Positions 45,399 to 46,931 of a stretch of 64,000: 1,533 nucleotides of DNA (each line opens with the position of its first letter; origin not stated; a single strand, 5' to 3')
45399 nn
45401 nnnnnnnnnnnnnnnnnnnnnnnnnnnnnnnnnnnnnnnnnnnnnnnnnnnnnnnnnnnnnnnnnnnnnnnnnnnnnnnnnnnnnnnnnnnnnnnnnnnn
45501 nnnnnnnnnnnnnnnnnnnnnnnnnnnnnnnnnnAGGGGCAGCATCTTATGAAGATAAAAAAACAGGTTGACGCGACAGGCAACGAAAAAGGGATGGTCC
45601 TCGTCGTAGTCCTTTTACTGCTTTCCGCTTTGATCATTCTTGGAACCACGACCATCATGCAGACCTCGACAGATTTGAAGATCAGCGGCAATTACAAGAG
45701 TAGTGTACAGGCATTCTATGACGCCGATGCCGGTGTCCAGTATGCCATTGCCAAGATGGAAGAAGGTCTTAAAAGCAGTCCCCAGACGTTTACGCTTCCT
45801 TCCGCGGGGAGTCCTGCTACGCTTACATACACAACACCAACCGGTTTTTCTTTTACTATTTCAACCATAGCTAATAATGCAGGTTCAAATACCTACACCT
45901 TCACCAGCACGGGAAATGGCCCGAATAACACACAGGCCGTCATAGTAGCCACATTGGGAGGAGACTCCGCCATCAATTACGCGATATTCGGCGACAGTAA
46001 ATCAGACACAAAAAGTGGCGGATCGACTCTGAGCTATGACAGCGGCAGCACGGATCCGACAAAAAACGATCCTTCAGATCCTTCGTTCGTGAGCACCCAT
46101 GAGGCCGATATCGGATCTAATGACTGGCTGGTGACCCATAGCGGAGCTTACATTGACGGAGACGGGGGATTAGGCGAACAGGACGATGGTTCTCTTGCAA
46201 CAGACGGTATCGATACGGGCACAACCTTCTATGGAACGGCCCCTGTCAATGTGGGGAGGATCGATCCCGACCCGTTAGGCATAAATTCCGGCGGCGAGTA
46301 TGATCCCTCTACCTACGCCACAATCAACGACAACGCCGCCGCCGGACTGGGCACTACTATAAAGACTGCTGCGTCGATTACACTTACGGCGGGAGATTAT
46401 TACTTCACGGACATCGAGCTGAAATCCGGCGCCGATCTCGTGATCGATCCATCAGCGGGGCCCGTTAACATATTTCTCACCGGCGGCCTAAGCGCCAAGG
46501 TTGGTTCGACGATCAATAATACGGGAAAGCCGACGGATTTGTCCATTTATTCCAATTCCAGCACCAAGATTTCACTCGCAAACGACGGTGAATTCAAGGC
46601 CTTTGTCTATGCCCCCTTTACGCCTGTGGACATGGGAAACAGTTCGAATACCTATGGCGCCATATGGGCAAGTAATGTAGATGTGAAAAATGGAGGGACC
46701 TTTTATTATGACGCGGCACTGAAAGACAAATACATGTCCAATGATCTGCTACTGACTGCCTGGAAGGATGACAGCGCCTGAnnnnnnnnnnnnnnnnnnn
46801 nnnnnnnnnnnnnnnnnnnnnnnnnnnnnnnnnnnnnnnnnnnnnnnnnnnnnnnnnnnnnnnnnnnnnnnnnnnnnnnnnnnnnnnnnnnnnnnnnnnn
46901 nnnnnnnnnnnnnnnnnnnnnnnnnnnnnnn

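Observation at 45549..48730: Tandem PilX-like paralogs with near-identical 5' ends, divergent centres and separately promoted second copy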

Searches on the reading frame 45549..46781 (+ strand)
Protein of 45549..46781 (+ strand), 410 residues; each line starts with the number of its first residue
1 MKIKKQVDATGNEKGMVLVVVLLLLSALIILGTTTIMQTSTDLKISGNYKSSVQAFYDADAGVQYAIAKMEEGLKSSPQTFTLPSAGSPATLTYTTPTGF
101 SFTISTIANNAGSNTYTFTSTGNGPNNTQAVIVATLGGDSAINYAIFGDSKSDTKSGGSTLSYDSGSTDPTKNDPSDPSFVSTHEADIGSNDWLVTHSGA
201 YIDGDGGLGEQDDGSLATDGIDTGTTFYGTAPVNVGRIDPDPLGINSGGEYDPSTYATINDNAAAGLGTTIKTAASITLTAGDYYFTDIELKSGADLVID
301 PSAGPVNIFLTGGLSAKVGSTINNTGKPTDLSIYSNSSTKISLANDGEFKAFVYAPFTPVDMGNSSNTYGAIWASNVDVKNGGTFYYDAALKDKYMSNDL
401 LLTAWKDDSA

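Call 4: search_protein_families(library=pfam, proteins=[window:45549-46781:+], max_evalue=0.01)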
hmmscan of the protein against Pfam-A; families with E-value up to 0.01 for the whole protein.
window:45549-46781:+ (410 aa): 2 families
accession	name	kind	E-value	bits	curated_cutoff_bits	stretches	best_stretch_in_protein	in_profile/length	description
PF23981.1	DUF7305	-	5.9e-21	75.6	27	2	288-393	79-184/185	Domain of unknown function (DUF7305)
PF14341.11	PilX_N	-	1.6e-09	38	25.5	1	14-63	1-50/51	PilX N-terminal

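Call 5: search_protein_families(library=ncbifam, proteins=[window:45549-46781:+], max_evalue=0.01)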
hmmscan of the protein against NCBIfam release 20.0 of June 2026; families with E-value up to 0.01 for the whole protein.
window:45549-46781:+ (410 aa): 1 family
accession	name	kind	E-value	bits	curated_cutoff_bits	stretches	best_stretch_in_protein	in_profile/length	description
NF037980.1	T2SS_GspK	equivalog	0.00028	20.5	130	1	13-83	1-72/307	type II secretion system minor pseudopilin GspK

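Call 14: find_homologous_proteins(query=window:45549-46781:+, max_evalue=0.00001)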
Query window:45549-46781:+ (410 aa): 202 proteins with E <= 0.00001 among 8000 candidates; the best 120 are listed.
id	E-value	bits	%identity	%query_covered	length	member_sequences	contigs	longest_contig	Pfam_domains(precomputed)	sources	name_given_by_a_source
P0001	5.5e-260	880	100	100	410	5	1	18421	PF23981.2,PF14341.12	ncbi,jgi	-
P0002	6.7e-186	636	71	99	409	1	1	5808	PF23981.2,PF14341.12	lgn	-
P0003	1.7e-185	635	72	99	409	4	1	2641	PF23981.2,PF14341.12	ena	-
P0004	2.8e-181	621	72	100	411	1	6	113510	PF23981.2,PF14341.12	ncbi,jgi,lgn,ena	-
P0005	5.5e-175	600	70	99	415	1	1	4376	PF23981.2,PF14341.12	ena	-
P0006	1.2e-171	589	71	96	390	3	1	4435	PF23981.2,PF14341.12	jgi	-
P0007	6.3e-167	574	67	99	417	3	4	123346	PF23981.2,PF14341.12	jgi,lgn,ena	-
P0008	1.3e-166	573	67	98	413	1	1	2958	PF23981.2,PF14341.12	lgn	-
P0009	5.5e-163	561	66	99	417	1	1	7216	PF23981.2,PF14341.12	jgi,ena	-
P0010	3.8e-145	502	63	97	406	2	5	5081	PF23981.2,PF14341.12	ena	-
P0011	7.5e-143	494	61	97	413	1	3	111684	PF23981.2,PF14341.12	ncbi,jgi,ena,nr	ncbi:MAG TPA: pilus assembly PilX N-terminal domain-containing protein [Anaerolineae bacterium]|nr:p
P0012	4.1e-140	485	62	97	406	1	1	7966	PF23981.2,PF14341.12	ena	-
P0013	5.4e-138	478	61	94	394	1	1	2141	PF23981.2,PF14341.12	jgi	-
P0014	4.1e-137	475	61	99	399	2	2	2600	PF23981.2,PF14341.12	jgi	jgi:hypothetical protein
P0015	1.9e-136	473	58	97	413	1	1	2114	PF23981.2,PF14341.12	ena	-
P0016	1.1e-133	464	58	97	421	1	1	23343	PF23981.2,PF14341.12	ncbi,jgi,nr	ncbi:MAG: pilus assembly PilX N-terminal domain-containing protein [Deltaproteobacteria bacterium]|n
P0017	4.3e-131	456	57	97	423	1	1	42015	PF23981.2,PF14341.12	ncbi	-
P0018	5.8e-130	452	56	96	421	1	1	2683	PF23981.2,PF14341.12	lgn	-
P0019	2.1e-129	450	55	97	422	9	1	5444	PF23981.2,PF14341.12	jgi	-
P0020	4.2e-128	446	54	99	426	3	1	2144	PF23981.2,PF14341.12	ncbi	-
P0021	9.1e-127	441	53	96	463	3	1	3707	PF23981.2,PF14341.12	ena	-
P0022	2.2e-125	437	54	98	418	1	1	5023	PF23981.2,PF14341.12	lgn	-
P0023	2.9e-125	436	53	97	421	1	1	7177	PF23981.2,PF14341.12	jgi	jgi:hypothetical protein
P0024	3.3e-125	436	54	97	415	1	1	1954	PF23981.2,PF14341.12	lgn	-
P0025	3.6e-125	436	52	97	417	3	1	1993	PF23981.2,PF14341.12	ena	-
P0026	3.8e-125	436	53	97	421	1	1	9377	PF23981.2,PF14341.12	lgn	-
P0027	9.4e-125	435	51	99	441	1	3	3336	PF23981.2,PF14341.12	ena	-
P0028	8.2e-124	432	53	97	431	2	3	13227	PF23981.2,PF14341.12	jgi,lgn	-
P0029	1.5e-122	428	58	97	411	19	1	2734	PF23981.2,PF14341.12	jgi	jgi:hypothetical protein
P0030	1.2e-121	425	54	97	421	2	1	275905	PF23981.2,PF14341.12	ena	-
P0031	1.4e-121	424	57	97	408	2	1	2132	PF23981.2,PF14341.12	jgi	-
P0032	2.0e-121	424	56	97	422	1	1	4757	PF23981.2,PF14341.12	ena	-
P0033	3.2e-121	423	56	97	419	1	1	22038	PF23981.2,PF14341.12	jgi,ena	-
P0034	5.0e-121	423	57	100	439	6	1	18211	PF23981.2,PF14341.12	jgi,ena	-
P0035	1.2e-119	418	51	99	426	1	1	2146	PF23981.2,PF14341.12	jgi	-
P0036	1.9e-119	417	52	97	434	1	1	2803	PF23981.2,PF14341.12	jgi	-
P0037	2.2e-118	414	52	99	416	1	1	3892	PF23981.2,PF14341.12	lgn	-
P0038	6.9e-118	412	55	97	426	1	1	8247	PF23981.2,PF14341.12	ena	-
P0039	1.1e-116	408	52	96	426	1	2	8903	PF23981.2,PF14341.12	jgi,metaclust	metaclust:\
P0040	1.2e-116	408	56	97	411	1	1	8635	PF23981.2,PF14341.12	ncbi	-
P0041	1.4e-116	408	52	97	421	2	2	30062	PF23981.2,PF14341.12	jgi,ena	jgi:hypothetical protein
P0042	2.4e-116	407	55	97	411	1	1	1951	PF23981.2,PF14341.12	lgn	-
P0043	9.3e-116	405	53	97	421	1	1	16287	PF23981.2,PF14341.12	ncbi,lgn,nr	ncbi:MAG: pilus assembly PilX N-terminal domain-containing protein [Deltaproteobacteria bacterium]|n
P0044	1.3e-115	405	51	99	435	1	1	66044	PF23981.2,PF14341.12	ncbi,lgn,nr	ncbi:MAG: pilus assembly PilX N-terminal domain-containing protein [Desulfobacterales bacterium]|nr:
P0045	1.6e-115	404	52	96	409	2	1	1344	PF23981.2,PF14341.12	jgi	-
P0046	2.3e-115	404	53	99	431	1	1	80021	PF23981.2,PF14341.12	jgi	-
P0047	4.1e-114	400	51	99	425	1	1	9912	PF23981.2,PF14341.12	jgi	jgi:Tfp pilus assembly protein PilX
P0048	1.9e-113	398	54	97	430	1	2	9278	PF23981.2,PF14341.12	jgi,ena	-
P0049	3.1e-113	397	51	97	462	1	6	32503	PF23981.2,PF14341.12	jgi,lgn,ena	-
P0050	1.4e-112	395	53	96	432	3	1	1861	PF23981.2,PF14341.12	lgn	-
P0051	9.3e-111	389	50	97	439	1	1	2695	PF23981.2,PF14341.12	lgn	-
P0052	6.1e-107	376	51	97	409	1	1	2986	PF23981.2,PF14341.12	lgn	-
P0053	9.2e-107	376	49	95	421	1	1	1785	PF23981.2,PF14341.12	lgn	-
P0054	1.7e-106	375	54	100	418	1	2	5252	PF23981.2,PF14341.12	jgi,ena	-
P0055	1.7e-105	371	48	98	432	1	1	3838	PF23981.2,PF14341.12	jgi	-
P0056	7.6e-105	369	51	99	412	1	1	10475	PF23981.2,PF14341.12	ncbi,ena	-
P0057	2.3e-104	368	49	96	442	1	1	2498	PF23981.2,PF14341.12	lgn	-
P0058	5.9e-104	366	49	97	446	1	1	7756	PF23981.2,PF14341.12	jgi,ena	jgi:hypothetical protein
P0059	6.9e-104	366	49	99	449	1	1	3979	PF23981.2,PF14341.12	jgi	jgi:Tfp pilus assembly protein PilX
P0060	5.3e-102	360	48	99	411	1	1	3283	PF23981.2,PF14341.12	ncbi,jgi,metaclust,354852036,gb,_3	metaclust:\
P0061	2.8e-100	354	48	97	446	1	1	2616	PF23981.2,PF14341.12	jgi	-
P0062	1.9e-98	348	47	96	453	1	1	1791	PF23981.2,PF14341.12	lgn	-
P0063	3.2e-97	344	46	99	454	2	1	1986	PF23981.2,PF14341.12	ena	-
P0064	1.5e-96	342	47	97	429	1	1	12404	PF23981.2,PF14341.12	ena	-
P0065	2.3e-96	341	48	100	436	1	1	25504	PF23981.2,PF14341.12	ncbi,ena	-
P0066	2.2e-94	335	48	99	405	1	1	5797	PF23981.2,PF14341.12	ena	-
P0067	3.2e-94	334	47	100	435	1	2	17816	PF23981.2,PF14341.12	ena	-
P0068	3.4e-94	334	47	100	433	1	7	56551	PF23981.2,PF14341.12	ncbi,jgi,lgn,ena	-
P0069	6.8e-94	333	47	99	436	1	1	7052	PF23981.2,PF14341.12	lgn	-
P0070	8.6e-93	330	46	100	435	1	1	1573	PF23981.2,PF14341.12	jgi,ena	-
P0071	1.6e-91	325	48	100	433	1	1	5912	PF23981.2,PF14341.12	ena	-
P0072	3.6e-91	324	47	97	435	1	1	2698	PF23981.2,PF14341.12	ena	-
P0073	4.2e-91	324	47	100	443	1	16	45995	PF23981.2,PF14341.12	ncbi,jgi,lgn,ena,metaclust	metaclust:\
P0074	2.1e-90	322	48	97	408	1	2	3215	PF23981.2,PF14341.12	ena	-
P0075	2.6e-90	321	46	99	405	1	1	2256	PF23981.2,PF14341.12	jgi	-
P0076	5.0e-90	320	43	99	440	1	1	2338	PF23981.2,PF14341.12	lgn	-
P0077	1.6e-89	319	48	100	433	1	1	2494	PF23981.2,PF14341.12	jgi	-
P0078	2.3e-89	318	45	97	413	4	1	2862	PF23981.2,PF14341.12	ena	-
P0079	3.2e-89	318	46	100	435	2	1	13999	PF23981.2,PF14341.12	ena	-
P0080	5.4e-89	317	47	96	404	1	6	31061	PF23981.2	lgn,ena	-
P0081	7.4e-89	317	46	97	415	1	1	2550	PF23981.2,PF14341.12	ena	-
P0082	7.6e-89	317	46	97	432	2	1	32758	PF23981.2,PF14341.12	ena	-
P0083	6.9e-88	313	47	97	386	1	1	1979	PF23981.2,PF14341.12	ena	-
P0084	8.8e-88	313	44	97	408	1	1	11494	PF23981.2,PF14341.12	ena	-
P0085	9.0e-88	313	45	99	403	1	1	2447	PF23981.2,PF14341.12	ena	-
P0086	1.6e-87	312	45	97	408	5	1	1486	PF23981.2,PF14341.12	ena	-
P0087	1.0e-86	310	42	99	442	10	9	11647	PF23981.2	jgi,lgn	jgi:hypothetical protein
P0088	1.8e-86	309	45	99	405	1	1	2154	PF23981.2,PF14341.12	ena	-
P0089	1.8e-86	309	45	97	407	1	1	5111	PF23981.2,PF14341.12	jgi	-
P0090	2.3e-86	308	45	97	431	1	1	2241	PF23981.2,PF14341.12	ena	-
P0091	3.3e-86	308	46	97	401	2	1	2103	PF23981.2,PF14341.12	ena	-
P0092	3.6e-86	308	45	97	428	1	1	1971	PF23981.2,PF14341.12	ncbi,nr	ncbi:MAG: pilus assembly PilX N-terminal domain-containing protein [Desulfobacterales bacterium]|nr:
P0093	4.5e-86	307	45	97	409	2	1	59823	PF23981.2,PF14341.12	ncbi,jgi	jgi:hypothetical protein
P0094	5.2e-86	307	44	100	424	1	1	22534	PF23981.2,PF14341.12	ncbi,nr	ncbi:MAG: pilus assembly PilX N-terminal domain-containing protein [Deltaproteobacteria bacterium]|n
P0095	7.0e-86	307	45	97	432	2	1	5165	PF23981.2,PF14341.12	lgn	-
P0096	7.8e-86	307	46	97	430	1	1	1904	PF23981.2,PF14341.12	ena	-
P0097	8.9e-86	306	43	99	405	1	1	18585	PF23981.2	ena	-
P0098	1.6e-85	306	46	97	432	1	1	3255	PF23981.2,PF14341.12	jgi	-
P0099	2.6e-85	305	45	100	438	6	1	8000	PF23981.2,PF14341.12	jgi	-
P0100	2.7e-85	305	45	97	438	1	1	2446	PF23981.2,PF14341.12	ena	-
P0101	4.1e-85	304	43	100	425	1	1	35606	PF23981.2,PF14341.12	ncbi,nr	ncbi:MAG: pilus assembly PilX N-terminal domain-containing protein [Deltaproteobacteria bacterium]|n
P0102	4.2e-85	304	45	97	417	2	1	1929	PF23981.2,PF14341.12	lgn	-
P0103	9.2e-85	303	45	97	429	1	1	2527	PF23981.2,PF14341.12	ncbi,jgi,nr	ncbi:MAG: pilus assembly PilX N-terminal domain-containing protein [Spirochaetales bacterium]|jgi:hy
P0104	2.5e-84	302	44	97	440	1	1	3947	PF23981.2,PF14341.12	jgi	-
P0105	3.1e-84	301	44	100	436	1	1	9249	PF23981.2,PF14341.12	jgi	-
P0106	1.1e-83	300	44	97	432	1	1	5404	PF23981.2,PF14341.12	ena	-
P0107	1.4e-83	299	44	97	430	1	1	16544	PF23981.2,PF14341.12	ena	-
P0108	1.5e-83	299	44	99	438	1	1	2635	PF23981.2,PF14341.12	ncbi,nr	ncbi:MAG: pilus assembly PilX N-terminal domain-containing protein [Bacteroidales bacterium]|nr:pilu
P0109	1.7e-83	299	43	96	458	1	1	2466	PF23981.2,PF14341.12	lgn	-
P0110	2.0e-83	299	44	97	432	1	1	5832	PF23981.2,PF14341.12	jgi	-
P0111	4.5e-83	298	45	97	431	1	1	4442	PF23981.2,PF14341.12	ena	-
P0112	5.2e-83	297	45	97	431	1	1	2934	PF23981.2,PF14341.12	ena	-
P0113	5.9e-83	297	45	97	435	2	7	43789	PF23981.2,PF14341.12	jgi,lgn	-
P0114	9.9e-83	296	45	96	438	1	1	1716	PF23981.2,PF14341.12,PF07386.17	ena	-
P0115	1.1e-82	296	43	100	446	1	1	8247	PF23981.2,PF14341.12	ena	-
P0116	1.7e-82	296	44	97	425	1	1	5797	PF23981.2,PF14341.12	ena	-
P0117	2.8e-82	295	44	97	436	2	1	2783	PF23981.2,PF14341.12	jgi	jgi:hypothetical protein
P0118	4.1e-82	294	45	97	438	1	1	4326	PF23981.2,PF14341.12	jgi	-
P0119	5.7e-82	294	44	97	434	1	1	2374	PF23981.2,PF14341.12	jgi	-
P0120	6.9e-82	294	43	100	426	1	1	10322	PF23981.2,PF14341.12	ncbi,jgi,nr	ncbi:MAG: pilus assembly PilX N-terminal domain-containing protein [Deltaproteobacteria bacterium]|n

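Call 15: find_encoding_contigs(protein=P0004, flank=7000, max_places=3)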
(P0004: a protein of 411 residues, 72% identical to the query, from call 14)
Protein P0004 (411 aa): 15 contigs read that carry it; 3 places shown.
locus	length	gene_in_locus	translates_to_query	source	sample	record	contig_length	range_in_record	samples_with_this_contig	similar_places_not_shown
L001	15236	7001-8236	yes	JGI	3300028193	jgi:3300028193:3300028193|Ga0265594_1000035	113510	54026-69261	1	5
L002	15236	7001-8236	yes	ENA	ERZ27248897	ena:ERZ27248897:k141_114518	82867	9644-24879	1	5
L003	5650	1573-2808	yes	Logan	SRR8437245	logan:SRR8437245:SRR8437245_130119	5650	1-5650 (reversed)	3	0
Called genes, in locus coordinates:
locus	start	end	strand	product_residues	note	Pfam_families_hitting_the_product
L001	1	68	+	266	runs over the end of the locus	-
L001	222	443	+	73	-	-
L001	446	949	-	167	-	PF02357:NusG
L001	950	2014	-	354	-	PF00383:dCMP_cyt_deam_1, PF14437:MafB19-deam, PF01872:RibD_C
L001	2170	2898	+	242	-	PF00483:NTP_transferase, PF12804:NTP_transf_3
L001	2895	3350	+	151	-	PF00908:dTDP_sugar_isom, PF05523:FdtA (weak), PF14667:Polysacc_synt_C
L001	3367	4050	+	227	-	PF00027:cNMP_binding, PF13545:HTH_Crp_2, PF00325:Crp (faint)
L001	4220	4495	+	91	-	PF02954:HTH_8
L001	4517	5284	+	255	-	PF06750:A24_N_bact, PF01478:Peptidase_A24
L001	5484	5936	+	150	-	PF07963:N_methyl, PF12019:GspH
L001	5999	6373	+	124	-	PF07963:N_methyl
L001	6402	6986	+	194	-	PF07963:N_methyl, PF27121:PpdB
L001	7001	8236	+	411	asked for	PF14341:PilX_N, PF23981:DUF7305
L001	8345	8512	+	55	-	-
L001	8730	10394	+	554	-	PF03485:Arg_tRNA_synt_N, PF09334:tRNA-synt_1g (faint), PF00750:tRNA-synt_1d, PF05746:DALR_1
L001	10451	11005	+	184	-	PF05036:SPOR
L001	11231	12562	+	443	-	PF02881:SRP54_N, PF00448:SRP54, PF01656:CbiA (weak), PF13401:AAA_22 (faint), PF02978:SRP_SPB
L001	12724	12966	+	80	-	PF00886:Ribosomal_S16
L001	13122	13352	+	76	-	PF13083:KH_KhpA-B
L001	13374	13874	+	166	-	PF01782:RimM, PF05239:PRC, PF24986:PRC_RimM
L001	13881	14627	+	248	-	PF01746:tRNA_m1G_MT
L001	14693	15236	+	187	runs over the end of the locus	PF09936:Methyltrn_RNA_4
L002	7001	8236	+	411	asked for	PF14341:PilX_N, PF23981:DUF7305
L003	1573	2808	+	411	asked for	PF14341:PilX_N, PF23981:DUF7305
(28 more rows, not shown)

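Call 16: find_encoding_contigs(protein=P0007, flank=7000, max_places=3)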
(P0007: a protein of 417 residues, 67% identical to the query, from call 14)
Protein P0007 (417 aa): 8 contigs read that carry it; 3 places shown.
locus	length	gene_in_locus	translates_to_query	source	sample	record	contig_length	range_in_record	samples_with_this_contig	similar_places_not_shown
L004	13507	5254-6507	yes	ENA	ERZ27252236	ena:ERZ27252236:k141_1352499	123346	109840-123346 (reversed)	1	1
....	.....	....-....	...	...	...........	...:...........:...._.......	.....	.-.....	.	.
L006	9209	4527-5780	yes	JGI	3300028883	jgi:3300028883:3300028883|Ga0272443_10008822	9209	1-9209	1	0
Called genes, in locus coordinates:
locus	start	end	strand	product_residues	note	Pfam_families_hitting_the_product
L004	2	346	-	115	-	?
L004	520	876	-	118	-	-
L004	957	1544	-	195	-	PF02545:Maf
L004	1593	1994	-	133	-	PF01894:YjbQ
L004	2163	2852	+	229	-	PF00027:cNMP_binding, PF13545:HTH_Crp_2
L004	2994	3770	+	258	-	PF06750:A24_N_bact, PF01478:Peptidase_A24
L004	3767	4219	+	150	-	PF07963:N_methyl, PF12019:GspH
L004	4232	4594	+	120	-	PF07963:N_methyl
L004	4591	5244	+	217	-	PF07963:N_methyl (weak), PF27121:PpdB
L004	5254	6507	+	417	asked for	PF14341:PilX_N, PF23981:DUF7305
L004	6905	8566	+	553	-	PF03485:Arg_tRNA_synt_N, PF00750:tRNA-synt_1d, PF01406:tRNA-synt_1e (faint), PF09334:tRNA-synt_1g (faint), PF00750:tRNA-synt_1d, PF05746:DALR_1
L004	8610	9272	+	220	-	PF05036:SPOR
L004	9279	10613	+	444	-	PF02881:SRP54_N, PF00448:SRP54, PF01656:CbiA, PF13401:AAA_22 (weak), PF02978:SRP_SPB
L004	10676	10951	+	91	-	PF00886:Ribosomal_S16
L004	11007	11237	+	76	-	PF13083:KH_KhpA-B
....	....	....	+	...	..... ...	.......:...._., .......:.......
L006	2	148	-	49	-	?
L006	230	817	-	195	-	PF02545:Maf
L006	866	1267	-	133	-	PF01894:YjbQ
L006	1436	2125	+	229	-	PF00027:cNMP_binding, PF13545:HTH_Crp_2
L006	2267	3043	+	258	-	PF06750:A24_N_bact, PF01478:Peptidase_A24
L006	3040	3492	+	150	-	PF07963:N_methyl, PF12019:GspH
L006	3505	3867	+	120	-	PF07963:N_methyl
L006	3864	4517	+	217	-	PF07963:N_methyl (weak), PF27121:PpdB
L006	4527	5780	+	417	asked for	PF14341:PilX_N, PF23981:DUF7305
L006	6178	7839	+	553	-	PF03485:Arg_tRNA_synt_N, PF00750:tRNA-synt_1d, PF01406:tRNA-synt_1e (faint), PF09334:tRNA-synt_1g (faint), PF00750:tRNA-synt_1d, PF05746:DALR_1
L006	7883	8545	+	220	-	PF05036:SPOR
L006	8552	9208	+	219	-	?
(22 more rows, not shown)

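Call 17: find_encoding_contigs(protein=P0001, flank=7000, max_places=3)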
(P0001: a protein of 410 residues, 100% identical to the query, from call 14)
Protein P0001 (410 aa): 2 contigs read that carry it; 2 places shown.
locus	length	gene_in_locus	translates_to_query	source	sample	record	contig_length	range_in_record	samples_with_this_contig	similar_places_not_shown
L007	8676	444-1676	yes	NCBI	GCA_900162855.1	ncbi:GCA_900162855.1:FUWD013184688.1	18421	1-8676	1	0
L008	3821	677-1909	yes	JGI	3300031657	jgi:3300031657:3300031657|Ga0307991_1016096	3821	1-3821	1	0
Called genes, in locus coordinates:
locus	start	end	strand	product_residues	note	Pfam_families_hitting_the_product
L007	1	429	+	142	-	?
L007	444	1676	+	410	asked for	PF14341:PilX_N, PF23981:DUF7305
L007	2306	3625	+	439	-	PF14341:PilX_N, PF23981:DUF7305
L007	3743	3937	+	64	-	-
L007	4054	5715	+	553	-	PF03485:Arg_tRNA_synt_N, PF00750:tRNA-synt_1d, PF01406:tRNA-synt_1e (faint), PF09334:tRNA-synt_1g (faint), PF05746:DALR_1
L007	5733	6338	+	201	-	PF05036:SPOR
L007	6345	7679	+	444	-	PF02881:SRP54_N, PF13401:AAA_22 (weak), PF00448:SRP54, PF01656:CbiA (weak), PF02978:SRP_SPB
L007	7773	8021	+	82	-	PF00886:Ribosomal_S16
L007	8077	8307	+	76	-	PF13083:KH_KhpA-B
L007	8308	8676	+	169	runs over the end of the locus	PF01782:RimM, PF05239:PRC, PF24986:PRC_RimM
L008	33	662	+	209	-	PF07963:N_methyl (weak), PF27121:PpdB (weak)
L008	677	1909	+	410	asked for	PF14341:PilX_N, PF23981:DUF7305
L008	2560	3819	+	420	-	?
